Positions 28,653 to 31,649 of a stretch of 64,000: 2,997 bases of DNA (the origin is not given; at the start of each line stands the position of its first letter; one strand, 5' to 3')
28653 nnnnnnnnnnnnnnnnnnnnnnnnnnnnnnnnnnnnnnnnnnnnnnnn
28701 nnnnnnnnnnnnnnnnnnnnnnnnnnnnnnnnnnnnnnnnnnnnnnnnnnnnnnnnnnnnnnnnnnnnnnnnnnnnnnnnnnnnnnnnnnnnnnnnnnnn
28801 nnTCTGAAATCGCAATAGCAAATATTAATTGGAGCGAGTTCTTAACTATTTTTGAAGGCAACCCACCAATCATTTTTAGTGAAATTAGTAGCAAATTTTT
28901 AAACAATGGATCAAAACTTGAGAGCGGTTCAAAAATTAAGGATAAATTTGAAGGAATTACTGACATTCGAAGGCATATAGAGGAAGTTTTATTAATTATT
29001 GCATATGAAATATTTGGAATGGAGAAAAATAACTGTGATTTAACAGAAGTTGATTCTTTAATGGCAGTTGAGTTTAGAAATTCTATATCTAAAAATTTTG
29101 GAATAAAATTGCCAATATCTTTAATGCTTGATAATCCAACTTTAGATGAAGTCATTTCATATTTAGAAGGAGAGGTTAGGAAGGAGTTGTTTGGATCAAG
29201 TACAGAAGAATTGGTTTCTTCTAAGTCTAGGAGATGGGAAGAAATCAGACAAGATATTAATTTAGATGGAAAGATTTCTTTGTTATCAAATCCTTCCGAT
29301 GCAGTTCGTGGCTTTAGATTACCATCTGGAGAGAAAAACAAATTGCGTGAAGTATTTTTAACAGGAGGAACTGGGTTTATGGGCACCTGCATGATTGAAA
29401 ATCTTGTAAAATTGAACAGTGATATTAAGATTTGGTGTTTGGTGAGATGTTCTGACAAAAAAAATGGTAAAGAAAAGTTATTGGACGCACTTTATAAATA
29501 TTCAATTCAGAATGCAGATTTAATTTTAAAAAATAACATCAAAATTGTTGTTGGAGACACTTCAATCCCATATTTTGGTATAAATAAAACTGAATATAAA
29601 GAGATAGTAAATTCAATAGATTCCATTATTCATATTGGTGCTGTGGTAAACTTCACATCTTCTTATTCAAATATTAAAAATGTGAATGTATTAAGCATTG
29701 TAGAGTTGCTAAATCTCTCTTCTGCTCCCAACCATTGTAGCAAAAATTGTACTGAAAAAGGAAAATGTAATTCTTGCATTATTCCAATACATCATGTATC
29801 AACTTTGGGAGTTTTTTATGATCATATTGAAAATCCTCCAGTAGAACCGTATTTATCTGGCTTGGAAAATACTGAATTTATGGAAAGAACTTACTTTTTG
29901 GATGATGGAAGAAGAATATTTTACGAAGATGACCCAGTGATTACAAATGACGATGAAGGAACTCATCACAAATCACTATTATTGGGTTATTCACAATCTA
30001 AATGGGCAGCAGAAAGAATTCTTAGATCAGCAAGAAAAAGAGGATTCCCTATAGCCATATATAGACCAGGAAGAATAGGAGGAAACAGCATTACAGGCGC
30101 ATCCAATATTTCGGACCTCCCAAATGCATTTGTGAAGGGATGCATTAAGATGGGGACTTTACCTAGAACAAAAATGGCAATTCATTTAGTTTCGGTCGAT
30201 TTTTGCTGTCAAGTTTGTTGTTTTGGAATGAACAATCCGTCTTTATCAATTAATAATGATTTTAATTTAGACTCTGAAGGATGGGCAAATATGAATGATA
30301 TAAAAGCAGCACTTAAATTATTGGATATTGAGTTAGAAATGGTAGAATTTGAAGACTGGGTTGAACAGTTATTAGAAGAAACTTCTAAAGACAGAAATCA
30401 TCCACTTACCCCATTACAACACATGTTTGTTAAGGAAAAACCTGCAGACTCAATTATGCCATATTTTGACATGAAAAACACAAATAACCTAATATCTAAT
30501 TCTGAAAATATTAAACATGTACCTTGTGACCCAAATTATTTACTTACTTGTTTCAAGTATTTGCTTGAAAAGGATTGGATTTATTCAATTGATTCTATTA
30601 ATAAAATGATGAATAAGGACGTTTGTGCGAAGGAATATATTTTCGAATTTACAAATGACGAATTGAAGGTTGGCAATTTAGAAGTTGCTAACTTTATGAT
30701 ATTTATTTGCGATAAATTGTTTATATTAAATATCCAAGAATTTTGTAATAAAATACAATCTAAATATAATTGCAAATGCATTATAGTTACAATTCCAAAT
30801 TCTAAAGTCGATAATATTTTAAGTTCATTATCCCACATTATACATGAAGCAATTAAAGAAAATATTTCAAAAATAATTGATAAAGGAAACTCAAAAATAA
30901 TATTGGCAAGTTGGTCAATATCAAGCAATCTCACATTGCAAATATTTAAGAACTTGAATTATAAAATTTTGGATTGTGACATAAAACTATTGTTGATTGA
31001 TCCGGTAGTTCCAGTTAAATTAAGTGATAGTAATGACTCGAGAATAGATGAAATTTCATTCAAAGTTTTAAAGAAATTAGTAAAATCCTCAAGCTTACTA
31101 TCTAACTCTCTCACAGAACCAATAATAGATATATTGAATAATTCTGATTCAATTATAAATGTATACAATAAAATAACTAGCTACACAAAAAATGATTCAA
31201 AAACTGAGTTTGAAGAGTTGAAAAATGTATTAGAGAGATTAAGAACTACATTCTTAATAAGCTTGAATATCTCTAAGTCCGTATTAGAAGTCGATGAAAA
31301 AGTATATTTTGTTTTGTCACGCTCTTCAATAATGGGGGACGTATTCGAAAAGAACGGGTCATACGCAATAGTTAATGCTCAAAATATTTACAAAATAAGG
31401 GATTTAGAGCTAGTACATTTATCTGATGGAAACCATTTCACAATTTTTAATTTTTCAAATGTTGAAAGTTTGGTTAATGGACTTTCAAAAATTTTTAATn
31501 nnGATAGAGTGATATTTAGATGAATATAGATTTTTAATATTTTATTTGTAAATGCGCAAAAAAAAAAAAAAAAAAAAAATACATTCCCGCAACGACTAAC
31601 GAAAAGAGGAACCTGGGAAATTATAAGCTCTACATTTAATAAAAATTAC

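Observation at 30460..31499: About 340-aa C-terminal extension beyond the R domain with alpha/beta-hydrolase-like hints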

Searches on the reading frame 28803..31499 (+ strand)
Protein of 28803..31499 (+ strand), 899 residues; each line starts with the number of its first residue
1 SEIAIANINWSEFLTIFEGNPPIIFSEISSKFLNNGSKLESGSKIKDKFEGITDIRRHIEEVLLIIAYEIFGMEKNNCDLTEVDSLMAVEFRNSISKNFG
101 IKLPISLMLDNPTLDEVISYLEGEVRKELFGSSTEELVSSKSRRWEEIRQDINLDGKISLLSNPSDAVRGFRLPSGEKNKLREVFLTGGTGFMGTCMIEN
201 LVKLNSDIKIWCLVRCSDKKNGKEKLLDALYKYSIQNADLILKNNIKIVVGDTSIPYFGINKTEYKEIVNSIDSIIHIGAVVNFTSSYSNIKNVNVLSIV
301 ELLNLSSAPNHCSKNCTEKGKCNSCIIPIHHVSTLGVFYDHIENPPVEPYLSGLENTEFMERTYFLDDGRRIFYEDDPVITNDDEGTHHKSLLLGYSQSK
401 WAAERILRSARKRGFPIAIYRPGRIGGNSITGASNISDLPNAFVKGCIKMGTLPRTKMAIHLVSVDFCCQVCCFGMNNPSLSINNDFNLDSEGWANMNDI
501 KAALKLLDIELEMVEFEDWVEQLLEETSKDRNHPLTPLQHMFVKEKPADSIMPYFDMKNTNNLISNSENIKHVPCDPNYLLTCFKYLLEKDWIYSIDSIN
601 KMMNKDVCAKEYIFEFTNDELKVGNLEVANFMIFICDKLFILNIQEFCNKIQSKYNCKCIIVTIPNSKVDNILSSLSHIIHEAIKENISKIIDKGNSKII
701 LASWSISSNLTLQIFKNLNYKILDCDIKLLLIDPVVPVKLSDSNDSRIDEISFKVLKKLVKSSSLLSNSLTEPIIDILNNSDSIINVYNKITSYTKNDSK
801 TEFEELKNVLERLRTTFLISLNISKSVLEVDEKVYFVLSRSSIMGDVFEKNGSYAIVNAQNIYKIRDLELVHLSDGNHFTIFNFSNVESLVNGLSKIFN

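Call 6: search_protein_families(library=pfam, proteins=[window:28803-31499:+], max_evalue=1)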
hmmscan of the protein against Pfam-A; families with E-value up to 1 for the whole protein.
window:28803-31499:+ (899 aa): 7 families
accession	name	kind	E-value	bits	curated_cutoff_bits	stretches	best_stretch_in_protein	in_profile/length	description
PF07993.18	NAD_binding_4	-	3e-61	207.3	20.1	1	186-471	1-257/258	Male sterility protein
PF00550.31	PP-binding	-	3.3e-08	34.1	20.8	1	83-121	29-67/67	Phosphopantetheine attachment site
PF01073.25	3Beta_HSD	-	0.00022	20.8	22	1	186-296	2-93/280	3-beta hydroxysteroid dehydrogenase/isomerase family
PF01370.27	Epimerase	-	0.00038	20.4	20.9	1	184-248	1-45/240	NAD dependent epimerase/dehydratase family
PF16363.11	GDP_Man_Dehyd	-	0.0089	16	27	1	186-307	2-114/332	GDP-mannose 4,6 dehydratase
PF22094.2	CED4_WHD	-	0.14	12.8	26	1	726-771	16-61/95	CED4, winged-helix domain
PF23386.1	NPP-6_helical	-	0.27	11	27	0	640-717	110-186/209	NPP-6, helical domain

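Call 7: search_protein_families(library=ncbifam, proteins=[window:28803-31499:+], max_evalue=1)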
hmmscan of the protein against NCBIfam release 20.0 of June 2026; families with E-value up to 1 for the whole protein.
window:28803-31499:+ (899 aa): 16 families
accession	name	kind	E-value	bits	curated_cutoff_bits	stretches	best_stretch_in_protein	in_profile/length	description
TIGR01746.1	Thioester-redct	subfamily_domain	8.2e-68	229.3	213.35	1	184-591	2-369/371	thioester reductase domain-containing protein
TIGR03443.1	alpha_am_amid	equivalog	4.6e-59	199.9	1030.1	2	84-308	880-1099/1390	L-aminoadipate-semialdehyde dehydrogenase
NF038078.1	NRPS_MxcG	equivalog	1.5e-39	135.1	2300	2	59-347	975-1230/1442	myxochelin non-ribosomal peptide synthetase MxcG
NF041592.1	carboxyl_red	equivalog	1.5e-22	79.2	1300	2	83-306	672-894/1160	carboxylic acid reductase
NF005539.0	PRK07201.1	equivalog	2.3e-19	69.6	549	2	184-308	3-114/657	SDR family oxidoreductase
NF047350.1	aureusi_NRPS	equivalog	1.3e-16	58.8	2500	1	173-307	2019-2144/2373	aureusimine non-ribosomal peptide synthetase AusA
NF045894.1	PKS_plus_SDR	equivalog_domain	2.8e-06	25.2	1740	1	55-125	1444-1513/1515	type I polyketide synthase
TIGR03466.1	HpnA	hypoth_equivalog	0.00016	20.6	367.65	2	375-423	120-168/327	hopanoid-associated sugar epimerase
TIGR04180.1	EDH_00030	hypoth_equivalog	0.001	18.2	475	1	184-292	1-91/297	NAD-dependent 4,6-dehydratase LegB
NF040636.1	AcpM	exception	0.0071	16.3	146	1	52-122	7-76/93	meromycolate extension acyl carrier protein AcpM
NF000944.0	PRK00094.2-2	equivalog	0.0083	15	603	1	177-287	17-125/371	NAD(P)H-dependent glycerol-3-phosphate dehydrogenase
NF041263.1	colicin_Z_full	equivalog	0.0099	15.7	300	1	241-324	52-134/229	colicin Z family toxin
NF042423.1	oxyalk_red_Shew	equivalog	0.033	13.3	580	1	179-218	6-43/331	2-alkyl-3-oxoalkanoate reductase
NF002147.0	PRK00982.1-1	equivalog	0.041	13.7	84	1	52-122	9-78/83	acyl carrier protein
NF037940.1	PKS_MbtD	equivalog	0.061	11.3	1150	1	59-122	914-976/978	mycobactin polyketide synthase MbtD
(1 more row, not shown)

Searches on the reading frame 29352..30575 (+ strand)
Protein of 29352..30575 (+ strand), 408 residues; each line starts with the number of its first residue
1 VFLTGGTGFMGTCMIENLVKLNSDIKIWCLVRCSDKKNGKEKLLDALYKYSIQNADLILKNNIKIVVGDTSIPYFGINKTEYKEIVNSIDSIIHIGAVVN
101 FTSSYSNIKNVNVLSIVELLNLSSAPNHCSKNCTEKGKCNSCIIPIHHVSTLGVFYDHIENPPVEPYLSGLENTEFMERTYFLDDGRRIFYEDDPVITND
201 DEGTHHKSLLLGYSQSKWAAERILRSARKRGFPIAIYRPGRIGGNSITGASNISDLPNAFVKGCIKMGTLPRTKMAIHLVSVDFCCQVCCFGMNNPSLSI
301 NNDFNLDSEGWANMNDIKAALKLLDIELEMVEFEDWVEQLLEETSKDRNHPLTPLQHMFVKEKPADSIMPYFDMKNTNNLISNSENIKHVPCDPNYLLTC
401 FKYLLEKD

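Call 87: find_related_loci(query=A5, collection=genome_contigs, flank=3000)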
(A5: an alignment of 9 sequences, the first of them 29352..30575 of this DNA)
Query A5 (408 aa) in genome_contigs; peptide patterns used: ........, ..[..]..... (x = any residue, [..] = any of these).
203 stretches matched a pattern; 15 encode a relative of the query (tblastn E <= 1e-3); 15 distinct loci.
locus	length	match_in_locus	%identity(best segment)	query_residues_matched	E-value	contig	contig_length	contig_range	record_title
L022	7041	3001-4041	26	1-387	2e-32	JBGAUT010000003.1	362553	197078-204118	MAG: Polyangia bacterium isolate MAG_MBR_AS.52 MBRAS-52_NODE_3_length_362553_cov_6.150578, whole genome shotgun sequence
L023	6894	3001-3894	26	1-347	1e-27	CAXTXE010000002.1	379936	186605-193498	MAG TPA_asm: uncultured Terriglobus sp. isolate public_SRR14722095_metawrap_bin.2 genome assembly, contig: public_SRR147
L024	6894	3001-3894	26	1-347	1e-27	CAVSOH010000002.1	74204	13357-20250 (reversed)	MAG: uncultured Acidobacteriaceae bacterium isolate MFD01633.bin.1.176 genome assembly, contig: contig_112835, whole gen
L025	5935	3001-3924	26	1-353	2e-27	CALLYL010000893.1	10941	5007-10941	MAG TPA_asm: uncultured Myxococcales bacterium isolate SRR5676476_bin.50_CONCOCT_v1.1_MAG genome assembly, contig: ERZ72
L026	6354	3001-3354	35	1-125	1e-16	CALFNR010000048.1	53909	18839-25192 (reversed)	MAG TPA_asm: uncultured Lachnoclostridium sp. isolate SRR1747057_bin.44_CONCOCT_v1.1_MAG genome assembly, contig: ERZ808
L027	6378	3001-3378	27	2-124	2e-10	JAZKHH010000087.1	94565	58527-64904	MAG: Pseudomonadota bacterium isolate DC_RB_04_SPN110320-bin082 DCRB04SPN_B082_0_000000000087, whole genome shotgun sequ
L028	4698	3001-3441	28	1-145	6e-10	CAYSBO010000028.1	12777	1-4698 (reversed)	MAG TPA_asm: uncultured Dehalococcoidales bacterium isolate SRP319275_co2_15 genome assembly, contig: NODE_4509_length_1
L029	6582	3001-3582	23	1-251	4e-8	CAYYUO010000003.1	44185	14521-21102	MAG TPA_asm: uncultured Dehalococcoidales bacterium isolate binchicken_co34_425 genome assembly, contig: NODE_1101_lengt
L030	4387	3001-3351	28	1-123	1e-7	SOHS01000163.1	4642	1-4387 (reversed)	MAG: Dehalococcoidia bacterium isolate E26_bin16 NODE_1189_length_4642_cov_35.640724, whole genome shotgun sequence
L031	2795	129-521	28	2-140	4e-6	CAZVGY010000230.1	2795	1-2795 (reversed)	MAG TPA_asm: uncultured Desulfobacteraceae bacterium isolate SRP338002_co1_143 genome assembly, contig: NODE_33445_lengt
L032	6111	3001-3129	47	1-39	1e-5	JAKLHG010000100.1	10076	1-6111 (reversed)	MAG: Candidatus Hydrogenedentota bacterium isolate RA.bin58 RA.bin58_100, whole genome shotgun sequence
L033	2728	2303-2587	27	1-122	2e-5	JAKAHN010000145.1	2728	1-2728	MAG: bacterium isolate WY3.bin111 NODE_92052_length_2728_cov_0.749712, whole genome shotgun sequence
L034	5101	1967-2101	40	1-43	4e-5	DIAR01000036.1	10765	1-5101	MAG TPA_asm: Candidatus Woesebacteria bacterium UBA5073 UBA5073_contig_18360, whole genome shotgun sequence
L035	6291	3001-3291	29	1-89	6e-5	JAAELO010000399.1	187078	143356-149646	MAG: Desulfobacterales bacterium isolate Bpl_7 BplG_CONTIG2735860, whole genome shotgun sequence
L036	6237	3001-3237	30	1-97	8e-5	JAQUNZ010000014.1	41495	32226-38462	MAG: Candidatus Methanoperedens sp. isolate STD1_19 NODE_1828_length_41495_cov_5.697786_Sandtown_D1, whole genome shotgu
